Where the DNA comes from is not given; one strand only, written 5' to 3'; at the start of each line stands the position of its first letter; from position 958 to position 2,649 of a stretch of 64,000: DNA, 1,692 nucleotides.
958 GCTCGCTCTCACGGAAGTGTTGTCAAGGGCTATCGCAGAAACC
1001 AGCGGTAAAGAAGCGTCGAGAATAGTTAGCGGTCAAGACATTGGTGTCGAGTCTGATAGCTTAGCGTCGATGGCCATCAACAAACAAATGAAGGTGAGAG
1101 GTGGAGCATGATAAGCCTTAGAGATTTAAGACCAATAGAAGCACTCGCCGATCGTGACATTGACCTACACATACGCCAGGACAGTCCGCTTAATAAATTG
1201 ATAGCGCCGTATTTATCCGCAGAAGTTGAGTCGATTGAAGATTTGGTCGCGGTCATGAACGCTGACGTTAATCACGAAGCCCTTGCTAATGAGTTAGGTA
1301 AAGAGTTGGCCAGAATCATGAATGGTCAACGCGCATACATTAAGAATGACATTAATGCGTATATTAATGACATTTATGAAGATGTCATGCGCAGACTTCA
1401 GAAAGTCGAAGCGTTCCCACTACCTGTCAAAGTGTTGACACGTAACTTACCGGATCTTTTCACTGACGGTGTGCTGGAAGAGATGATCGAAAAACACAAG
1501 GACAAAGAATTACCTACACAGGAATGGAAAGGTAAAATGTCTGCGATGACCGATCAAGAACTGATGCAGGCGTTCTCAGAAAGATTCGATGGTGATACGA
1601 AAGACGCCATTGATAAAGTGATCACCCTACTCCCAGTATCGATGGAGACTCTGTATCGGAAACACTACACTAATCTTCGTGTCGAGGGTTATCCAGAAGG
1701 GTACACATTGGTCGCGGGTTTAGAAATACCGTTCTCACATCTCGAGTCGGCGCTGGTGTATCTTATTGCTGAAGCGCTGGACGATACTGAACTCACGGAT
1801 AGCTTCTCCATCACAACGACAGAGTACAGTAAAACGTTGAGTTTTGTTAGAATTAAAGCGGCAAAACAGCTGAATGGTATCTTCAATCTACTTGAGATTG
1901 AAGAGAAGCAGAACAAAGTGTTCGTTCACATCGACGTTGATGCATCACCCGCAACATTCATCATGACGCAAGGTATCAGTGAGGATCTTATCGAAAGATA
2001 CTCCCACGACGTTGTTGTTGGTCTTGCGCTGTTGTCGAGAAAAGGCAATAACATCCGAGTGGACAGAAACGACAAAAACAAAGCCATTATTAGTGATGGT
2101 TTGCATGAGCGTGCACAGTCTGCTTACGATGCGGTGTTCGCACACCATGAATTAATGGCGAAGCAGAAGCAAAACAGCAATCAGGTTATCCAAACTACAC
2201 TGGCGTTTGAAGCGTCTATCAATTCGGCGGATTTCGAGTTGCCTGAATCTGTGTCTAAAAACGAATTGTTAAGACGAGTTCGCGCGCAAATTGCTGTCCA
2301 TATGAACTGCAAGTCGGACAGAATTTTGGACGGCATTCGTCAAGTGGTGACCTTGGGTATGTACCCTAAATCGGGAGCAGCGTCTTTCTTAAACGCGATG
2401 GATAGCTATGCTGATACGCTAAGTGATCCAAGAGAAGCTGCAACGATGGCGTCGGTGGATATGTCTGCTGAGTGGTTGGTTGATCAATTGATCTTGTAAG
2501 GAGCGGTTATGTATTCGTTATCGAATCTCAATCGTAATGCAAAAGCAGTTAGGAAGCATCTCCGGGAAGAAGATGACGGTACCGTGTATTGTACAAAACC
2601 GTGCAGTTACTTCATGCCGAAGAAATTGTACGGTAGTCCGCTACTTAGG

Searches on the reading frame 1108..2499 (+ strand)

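Call 11: search_protein_families(library=phrogs, proteins=[window:1108-2499:+], max_evalue=0.001)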
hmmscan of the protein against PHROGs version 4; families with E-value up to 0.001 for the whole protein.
window:1108-2499:+ (463 aa): 1 family
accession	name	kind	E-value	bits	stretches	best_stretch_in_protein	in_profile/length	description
phrog_3841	-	unknown function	3.3e-14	53.6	1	55-461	75-484/490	-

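Call 12: search_protein_families(library=pfam, proteins=[window:1108-2499:+], max_evalue=0.001)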
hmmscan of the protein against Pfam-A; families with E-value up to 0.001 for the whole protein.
window:1108-2499:+ (463 aa): 0 families
